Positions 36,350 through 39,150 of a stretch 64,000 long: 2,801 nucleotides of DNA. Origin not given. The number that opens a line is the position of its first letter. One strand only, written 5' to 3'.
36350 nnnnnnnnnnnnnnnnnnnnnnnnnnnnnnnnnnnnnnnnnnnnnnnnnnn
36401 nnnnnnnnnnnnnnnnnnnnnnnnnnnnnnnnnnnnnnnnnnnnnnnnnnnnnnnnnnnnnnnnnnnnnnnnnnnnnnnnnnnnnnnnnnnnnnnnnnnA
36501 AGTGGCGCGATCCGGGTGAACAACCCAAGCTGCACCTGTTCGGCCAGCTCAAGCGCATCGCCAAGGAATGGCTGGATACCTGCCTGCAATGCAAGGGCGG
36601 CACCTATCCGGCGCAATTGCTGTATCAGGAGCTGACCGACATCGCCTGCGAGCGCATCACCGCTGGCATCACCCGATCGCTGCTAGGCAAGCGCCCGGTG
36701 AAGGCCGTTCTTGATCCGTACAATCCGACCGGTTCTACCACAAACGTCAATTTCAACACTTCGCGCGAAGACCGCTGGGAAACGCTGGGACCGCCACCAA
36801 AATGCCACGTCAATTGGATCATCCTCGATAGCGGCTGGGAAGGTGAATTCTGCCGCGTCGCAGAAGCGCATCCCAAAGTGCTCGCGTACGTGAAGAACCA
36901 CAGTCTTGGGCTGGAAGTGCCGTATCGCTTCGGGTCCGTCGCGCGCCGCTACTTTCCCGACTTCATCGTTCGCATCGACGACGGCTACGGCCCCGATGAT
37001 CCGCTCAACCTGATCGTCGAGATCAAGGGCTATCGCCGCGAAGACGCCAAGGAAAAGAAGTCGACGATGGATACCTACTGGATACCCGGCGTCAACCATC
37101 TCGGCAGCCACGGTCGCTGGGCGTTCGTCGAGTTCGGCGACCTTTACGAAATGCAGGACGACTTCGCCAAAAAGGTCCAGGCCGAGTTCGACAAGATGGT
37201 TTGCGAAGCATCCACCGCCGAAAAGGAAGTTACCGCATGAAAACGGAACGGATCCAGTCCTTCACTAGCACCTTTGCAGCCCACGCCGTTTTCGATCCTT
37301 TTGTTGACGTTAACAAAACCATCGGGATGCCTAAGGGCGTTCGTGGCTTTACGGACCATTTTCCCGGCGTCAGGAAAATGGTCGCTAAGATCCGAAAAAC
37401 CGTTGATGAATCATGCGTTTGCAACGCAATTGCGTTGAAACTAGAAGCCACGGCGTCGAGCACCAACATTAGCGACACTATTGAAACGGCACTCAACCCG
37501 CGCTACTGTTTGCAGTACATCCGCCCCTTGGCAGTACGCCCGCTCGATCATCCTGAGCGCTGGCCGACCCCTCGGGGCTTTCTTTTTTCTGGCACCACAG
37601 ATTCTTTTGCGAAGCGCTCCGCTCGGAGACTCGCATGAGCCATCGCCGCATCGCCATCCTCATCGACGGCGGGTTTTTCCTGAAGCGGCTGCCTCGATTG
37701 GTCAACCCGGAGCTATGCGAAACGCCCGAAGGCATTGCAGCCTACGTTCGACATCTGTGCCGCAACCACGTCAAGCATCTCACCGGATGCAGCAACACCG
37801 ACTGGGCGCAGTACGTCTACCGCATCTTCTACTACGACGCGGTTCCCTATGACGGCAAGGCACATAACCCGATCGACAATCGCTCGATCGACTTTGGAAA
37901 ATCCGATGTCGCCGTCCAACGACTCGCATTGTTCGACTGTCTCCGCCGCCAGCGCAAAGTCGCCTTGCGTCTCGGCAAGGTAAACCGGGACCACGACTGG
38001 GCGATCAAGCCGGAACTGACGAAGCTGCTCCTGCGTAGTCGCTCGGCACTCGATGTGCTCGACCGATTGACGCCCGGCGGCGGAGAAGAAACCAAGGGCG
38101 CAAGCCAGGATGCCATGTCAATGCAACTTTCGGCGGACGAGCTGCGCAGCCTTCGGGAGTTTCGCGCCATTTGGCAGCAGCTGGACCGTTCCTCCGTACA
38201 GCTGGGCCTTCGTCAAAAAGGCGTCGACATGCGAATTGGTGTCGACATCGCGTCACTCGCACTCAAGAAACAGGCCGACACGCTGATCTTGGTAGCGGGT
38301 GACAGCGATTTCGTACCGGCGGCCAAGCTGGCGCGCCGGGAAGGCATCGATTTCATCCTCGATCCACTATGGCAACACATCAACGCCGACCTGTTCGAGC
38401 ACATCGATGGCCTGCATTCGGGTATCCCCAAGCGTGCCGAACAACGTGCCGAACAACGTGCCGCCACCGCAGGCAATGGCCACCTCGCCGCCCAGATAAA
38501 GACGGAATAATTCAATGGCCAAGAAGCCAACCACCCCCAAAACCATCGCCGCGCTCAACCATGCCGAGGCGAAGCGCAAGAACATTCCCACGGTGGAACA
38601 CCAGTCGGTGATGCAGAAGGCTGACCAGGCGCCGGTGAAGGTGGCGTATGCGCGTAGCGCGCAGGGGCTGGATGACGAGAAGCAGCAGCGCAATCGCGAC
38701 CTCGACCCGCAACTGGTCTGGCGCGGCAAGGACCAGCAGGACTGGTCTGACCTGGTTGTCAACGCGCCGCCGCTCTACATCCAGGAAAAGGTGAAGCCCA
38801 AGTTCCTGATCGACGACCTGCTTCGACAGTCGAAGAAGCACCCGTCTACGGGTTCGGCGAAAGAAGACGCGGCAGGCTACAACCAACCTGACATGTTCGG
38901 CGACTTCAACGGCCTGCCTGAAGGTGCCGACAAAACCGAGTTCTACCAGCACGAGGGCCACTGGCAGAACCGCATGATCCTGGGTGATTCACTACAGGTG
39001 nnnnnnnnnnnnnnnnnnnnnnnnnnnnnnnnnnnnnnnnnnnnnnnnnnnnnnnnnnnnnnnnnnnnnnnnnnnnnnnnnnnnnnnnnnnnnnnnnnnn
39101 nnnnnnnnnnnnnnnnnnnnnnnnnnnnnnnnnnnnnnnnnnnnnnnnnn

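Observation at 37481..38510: Promoter, structured RNA, terminator, then NYN RNase: candidate new RNA-antitoxin (type III-like) system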

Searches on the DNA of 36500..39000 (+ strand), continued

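Call 56: search_with_rna_model(model_id=R1, sources=[L201, L202, L203], max_evalue=10, filters=off, show_alignments=4)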
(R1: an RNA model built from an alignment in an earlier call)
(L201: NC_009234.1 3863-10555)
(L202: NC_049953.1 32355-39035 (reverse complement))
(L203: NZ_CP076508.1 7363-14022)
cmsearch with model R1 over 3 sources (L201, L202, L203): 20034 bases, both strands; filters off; matches with E-value up to 10: 28.
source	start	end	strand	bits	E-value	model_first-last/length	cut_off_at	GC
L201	2894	2969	+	55.9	3.3e-18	1-76/76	no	0.62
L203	812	832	-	9.2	0.38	1-76/76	no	0.24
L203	4790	4814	-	9.1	0.42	1-76/76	no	0.16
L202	4860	4884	+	8.4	0.71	1-76/76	no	0.28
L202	4994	5027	+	7.9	1.1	1-76/76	no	0.32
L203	4349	4371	-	7.4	1.6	1-76/76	no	0.22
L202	3420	3442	-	7.3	1.8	1-76/76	no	0.39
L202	2228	2266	-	7.2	2.1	1-76/76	no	0.33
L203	1603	1631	-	7.2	2.1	1-76/76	no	0.34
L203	1904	1931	-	7.1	2.2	1-76/76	no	0.36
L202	912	955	+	6.9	2.6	1-76/76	no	0.36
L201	4123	4209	+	6.9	2.6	1-76/76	no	0.53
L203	5784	5834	+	6.6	3.3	1-76/76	no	0.24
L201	2976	2995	-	6.5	3.7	1-76/76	no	0.45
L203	3148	3177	-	6.4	3.8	1-76/76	no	0.3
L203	5486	5523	+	6.4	3.8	1-76/76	no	0.21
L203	3360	3398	-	6.4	3.9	1-76/76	no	0.23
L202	3470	3511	-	6.1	4.9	1-76/76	no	0.33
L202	3856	3895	+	6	5.7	1-76/76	no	0.62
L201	3785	3832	+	5.9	5.9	1-76/76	no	0.48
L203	436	471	-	5.8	6.5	1-76/76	no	0.25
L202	6069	6085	-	5.7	7.3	1-76/76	no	0.12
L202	4321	4346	-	5.6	7.6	1-76/76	no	0.46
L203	2471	2526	-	5.6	7.7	1-76/76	no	0.25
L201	5654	5677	+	5.5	8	1-76/76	no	0.29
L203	5228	5255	+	5.5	8.2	1-76/76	no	0.29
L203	5767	5789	-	5.5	8.4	1-76/76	no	0.17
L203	2886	2932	+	5.4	9.1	14-59/76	no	0.36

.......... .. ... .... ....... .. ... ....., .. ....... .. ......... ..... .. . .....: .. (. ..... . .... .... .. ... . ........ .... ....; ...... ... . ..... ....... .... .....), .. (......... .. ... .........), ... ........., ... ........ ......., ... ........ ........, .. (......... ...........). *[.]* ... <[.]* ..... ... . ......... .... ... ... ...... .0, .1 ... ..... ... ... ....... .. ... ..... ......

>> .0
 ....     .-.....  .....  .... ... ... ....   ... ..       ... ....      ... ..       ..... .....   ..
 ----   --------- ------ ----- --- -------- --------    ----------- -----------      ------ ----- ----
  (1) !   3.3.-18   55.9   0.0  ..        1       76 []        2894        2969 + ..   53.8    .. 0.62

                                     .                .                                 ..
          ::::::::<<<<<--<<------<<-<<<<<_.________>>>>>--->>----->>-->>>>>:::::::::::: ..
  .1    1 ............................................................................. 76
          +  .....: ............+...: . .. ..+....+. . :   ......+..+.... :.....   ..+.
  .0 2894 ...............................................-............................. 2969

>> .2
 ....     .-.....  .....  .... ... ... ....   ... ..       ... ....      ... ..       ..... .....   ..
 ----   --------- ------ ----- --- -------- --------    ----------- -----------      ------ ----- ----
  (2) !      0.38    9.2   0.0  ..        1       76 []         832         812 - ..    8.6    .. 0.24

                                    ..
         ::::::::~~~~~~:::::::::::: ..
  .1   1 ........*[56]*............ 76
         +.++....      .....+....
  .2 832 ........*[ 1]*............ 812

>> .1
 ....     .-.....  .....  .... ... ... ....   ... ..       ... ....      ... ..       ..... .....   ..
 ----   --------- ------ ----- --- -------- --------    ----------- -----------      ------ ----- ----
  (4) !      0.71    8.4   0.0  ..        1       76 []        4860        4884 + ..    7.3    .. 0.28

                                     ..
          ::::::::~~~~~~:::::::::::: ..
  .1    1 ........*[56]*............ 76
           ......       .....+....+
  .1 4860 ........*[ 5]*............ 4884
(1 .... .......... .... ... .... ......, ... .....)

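Call 66: search_with_rna_model(model_id=R1, sources=[L204, L205, L206, L207, L208, L209, L210, L211, L212, L213, L214, L215, L216, L217, L218, L219, L220, L221, L222, L223, L224, L225, L226, L227, L228, L229, L230, L231, L232, L233, L234, L235, L236, L237, L238, L239, L240, L241, L242, L243, L244, L245, L246, L247, L248, L249, L250, L251, L252, L253, L254, L255, L256, L257, L258, L259, L260, L261, L262, L263, L264, L265, L266, L267, L268, L269, L270, L271, L272, L273, L274, L275, L276, L277, L278, L279, L280, L281, L282, L283], max_evalue=0.001, make_alignment=true)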
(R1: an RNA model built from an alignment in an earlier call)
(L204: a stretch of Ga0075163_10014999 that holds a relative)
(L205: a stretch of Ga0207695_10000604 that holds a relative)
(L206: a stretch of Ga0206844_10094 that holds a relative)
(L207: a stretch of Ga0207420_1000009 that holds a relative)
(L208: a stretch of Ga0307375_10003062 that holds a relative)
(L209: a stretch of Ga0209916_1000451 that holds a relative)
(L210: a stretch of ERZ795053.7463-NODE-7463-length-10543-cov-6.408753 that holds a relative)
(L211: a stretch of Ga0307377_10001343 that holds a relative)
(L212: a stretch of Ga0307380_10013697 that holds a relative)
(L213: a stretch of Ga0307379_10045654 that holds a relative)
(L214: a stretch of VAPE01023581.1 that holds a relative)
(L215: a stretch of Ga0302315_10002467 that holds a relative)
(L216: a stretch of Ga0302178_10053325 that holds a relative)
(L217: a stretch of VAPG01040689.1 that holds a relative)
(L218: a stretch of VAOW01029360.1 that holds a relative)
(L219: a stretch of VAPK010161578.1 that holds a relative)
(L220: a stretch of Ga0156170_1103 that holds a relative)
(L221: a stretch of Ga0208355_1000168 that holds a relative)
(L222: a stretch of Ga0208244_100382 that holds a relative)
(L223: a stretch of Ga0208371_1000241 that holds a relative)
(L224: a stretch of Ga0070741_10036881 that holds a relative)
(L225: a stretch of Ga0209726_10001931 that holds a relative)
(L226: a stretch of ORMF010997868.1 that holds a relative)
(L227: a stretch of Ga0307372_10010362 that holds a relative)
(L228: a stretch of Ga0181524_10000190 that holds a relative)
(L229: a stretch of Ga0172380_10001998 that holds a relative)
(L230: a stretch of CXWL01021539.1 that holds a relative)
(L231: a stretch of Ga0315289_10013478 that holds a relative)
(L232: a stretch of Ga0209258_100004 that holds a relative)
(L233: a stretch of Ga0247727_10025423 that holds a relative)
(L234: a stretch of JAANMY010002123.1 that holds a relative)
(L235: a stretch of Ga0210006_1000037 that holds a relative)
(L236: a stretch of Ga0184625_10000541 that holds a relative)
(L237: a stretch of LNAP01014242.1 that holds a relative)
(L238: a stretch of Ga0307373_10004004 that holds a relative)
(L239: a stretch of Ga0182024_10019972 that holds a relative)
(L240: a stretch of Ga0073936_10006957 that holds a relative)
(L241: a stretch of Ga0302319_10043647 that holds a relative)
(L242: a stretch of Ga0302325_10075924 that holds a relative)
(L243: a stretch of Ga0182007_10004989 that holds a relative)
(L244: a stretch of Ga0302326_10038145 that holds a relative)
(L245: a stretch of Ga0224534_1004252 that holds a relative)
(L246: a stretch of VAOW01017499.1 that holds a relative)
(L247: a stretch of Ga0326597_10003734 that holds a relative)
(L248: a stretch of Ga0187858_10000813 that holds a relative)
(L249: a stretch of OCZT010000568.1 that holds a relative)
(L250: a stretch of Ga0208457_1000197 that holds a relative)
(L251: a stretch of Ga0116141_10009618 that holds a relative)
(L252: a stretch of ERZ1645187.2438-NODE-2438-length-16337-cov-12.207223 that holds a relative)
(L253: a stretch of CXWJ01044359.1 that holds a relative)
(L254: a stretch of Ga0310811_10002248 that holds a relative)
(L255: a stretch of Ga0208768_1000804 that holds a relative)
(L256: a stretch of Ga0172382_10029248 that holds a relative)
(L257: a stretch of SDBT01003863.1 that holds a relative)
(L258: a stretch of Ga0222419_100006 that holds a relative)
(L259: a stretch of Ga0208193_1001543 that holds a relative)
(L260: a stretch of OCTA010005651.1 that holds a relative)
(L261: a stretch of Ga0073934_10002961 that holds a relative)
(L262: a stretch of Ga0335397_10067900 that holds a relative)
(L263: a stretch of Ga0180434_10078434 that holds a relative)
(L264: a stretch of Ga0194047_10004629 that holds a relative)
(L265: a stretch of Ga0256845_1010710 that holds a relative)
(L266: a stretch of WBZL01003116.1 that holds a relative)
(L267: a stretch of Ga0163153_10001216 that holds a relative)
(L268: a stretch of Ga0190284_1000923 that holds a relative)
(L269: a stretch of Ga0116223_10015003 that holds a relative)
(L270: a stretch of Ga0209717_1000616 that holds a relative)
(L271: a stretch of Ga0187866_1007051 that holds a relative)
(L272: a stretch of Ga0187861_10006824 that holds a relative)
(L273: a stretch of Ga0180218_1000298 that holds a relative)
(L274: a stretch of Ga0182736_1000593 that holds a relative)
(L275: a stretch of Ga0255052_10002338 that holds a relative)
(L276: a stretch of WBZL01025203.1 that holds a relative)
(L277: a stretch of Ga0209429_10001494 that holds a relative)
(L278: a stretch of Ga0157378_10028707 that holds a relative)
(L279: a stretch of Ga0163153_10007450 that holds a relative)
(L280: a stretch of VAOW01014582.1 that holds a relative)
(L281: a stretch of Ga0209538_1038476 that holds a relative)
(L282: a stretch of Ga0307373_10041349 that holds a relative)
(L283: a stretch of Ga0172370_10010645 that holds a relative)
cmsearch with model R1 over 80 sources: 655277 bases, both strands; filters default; matches with E-value up to 0.001: 2.
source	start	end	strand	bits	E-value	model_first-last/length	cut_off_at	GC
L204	3586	3661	+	82.1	3.2e-26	1-76/76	no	0.66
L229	6262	6337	+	75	1.2e-23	1-76/76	no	0.55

Alignment A4: 2 matches aligned to the model, 76 columns, each read 5' to 3' on its own strand. Consensus structure (alignment columns), stored with it:
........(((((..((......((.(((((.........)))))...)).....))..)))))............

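Call 70: search_dna_similar(query=L202:2871-3855:+, collection=ecoli_genomes, mode=near, max_rows=12)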
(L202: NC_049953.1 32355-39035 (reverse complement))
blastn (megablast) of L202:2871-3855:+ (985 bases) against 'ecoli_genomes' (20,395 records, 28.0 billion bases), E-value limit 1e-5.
Records with a match: 276; places in all: 293; records where one place covers at least 80% of the query: 74.
Genomes with a match: 275 of 5426; with a place that covers at least 80% of the query: 74. Places per genome that has any: lowest 1, median 1, highest 3. On chromosomes: 292 places; on plasmids: 1.
Best place of each record, by identity: >=99% 275; 95-99% 1.
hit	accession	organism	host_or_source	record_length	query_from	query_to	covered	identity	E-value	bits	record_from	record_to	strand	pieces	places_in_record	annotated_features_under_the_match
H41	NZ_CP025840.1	Escherichia coli strain 214-4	Homo sapiens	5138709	1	985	100%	100.0%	0e+0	1820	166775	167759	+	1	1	hypothetical protein | NYN domain-containing protein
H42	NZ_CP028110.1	Escherichia coli O121 str. RM8352 strain RM8352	creek sediment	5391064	1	985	100%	100.0%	0e+0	1820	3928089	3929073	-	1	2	NYN domain-containing protein | hypothetical protein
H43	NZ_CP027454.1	Escherichia coli strain 2014C-4423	Homo sapiens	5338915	1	985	100%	100.0%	0e+0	1820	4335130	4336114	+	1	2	hypothetical protein | NYN domain-containing protein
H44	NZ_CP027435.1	Escherichia coli strain 2014C-3599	missing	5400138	1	985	100%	100.0%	0e+0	1820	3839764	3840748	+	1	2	PIN domain-containing protein | NYN domain-containing protein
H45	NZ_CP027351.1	Escherichia coli strain 2014C-3655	missing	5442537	1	985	100%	100.0%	0e+0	1820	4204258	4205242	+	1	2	hypothetical protein | NYN domain-containing protein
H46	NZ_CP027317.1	Escherichia coli strain 2015C-3107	Homo sapiens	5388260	1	985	100%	100.0%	0e+0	1820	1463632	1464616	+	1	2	hypothetical protein | NYN domain-containing protein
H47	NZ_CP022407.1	Escherichia coli O121:H19 strain 16-9255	Flour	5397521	1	985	100%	100.0%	0e+0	1820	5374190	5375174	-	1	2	NYN domain-containing protein | hypothetical protein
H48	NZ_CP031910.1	Escherichia coli O121:H19 strain FWSEC0006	Homo sapiens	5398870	1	985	100%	100.0%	0e+0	1820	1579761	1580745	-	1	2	NYN domain-containing protein | hypothetical protein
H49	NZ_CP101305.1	Escherichia coli strain 2002-3211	Homo sapiens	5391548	1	985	100%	100.0%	0e+0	1820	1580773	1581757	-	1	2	NYN domain-containing protein | hypothetical protein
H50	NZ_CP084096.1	Escherichia coli O78 strain 3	Homo sapiens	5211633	1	985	100%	100.0%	0e+0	1820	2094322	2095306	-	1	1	NYN domain-containing protein | hypothetical protein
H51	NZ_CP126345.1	Escherichia coli strain DX6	water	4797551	1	985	100%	100.0%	0e+0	1820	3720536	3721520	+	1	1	hypothetical protein | NYN domain-containing protein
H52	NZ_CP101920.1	Escherichia coli strain QA-1986 630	missing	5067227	1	985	100%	100.0%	0e+0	1820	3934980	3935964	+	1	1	hypothetical protein | NYN domain-containing protein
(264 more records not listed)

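Call 73: search_with_rna_model(model_id=R1, sources=[L284, L285, L286, L171, L287, L288, L289, L290, L291, L292], max_evalue=0.001)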
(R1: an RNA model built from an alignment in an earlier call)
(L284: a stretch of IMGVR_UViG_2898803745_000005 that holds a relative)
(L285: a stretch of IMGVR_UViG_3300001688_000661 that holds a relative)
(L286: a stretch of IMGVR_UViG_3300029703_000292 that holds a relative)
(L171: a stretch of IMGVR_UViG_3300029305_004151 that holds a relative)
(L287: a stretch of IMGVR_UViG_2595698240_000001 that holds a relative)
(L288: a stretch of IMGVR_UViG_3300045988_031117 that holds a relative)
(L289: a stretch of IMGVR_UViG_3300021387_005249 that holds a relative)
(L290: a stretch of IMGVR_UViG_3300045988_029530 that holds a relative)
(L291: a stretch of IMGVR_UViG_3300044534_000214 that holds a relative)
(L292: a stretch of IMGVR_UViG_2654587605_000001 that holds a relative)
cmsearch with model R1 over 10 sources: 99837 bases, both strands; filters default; matches with E-value up to 0.001: 11.
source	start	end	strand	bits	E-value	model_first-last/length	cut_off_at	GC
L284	4878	4951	+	67.6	9.6e-22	1-76/76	no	0.57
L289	3730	3799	+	53.2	1.6e-16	1-76/76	no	0.51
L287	15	88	-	52.8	2.3e-16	1-76/76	no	0.39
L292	131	206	-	52.7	2.6e-16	1-76/76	no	0.61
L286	754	827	-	51.4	7.6e-16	1-76/76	no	0.43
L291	10907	10980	+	51.4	7.6e-16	1-76/76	no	0.43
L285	12185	12254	+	41.2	3.9e-12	1-76/76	no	0.46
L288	4229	4300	-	39.7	1.4e-11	1-76/76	no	0.57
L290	7263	7334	+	39.5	1.7e-11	1-76/76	no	0.57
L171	1678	1749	+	39.3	1.9e-11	1-76/76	no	0.61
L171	2462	2500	+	19.9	0.00024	1-76/76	no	0.56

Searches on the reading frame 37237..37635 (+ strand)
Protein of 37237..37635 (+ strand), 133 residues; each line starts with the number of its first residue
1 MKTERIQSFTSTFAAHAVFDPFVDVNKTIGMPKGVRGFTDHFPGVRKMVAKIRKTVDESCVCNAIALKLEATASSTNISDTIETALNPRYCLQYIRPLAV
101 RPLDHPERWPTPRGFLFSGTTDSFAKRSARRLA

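Call 6: search_protein_families(library=pfam, proteins=[window:37237-37635:+], max_evalue=0.01)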
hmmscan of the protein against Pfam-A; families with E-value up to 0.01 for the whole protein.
window:37237-37635:+ (133 aa): 0 families

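Call 18: search_protein_families(library=padloc, proteins=[window:37237-37635:+], max_evalue=0.001)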
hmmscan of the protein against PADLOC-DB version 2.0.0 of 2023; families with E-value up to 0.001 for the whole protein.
window:37237-37635:+ (133 aa): 0 families

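Call 19: search_protein_families(library=ncbifam, proteins=[window:37237-37635:+], max_evalue=0.001)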
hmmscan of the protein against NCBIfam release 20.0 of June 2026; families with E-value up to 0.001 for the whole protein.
window:37237-37635:+ (133 aa): 0 families
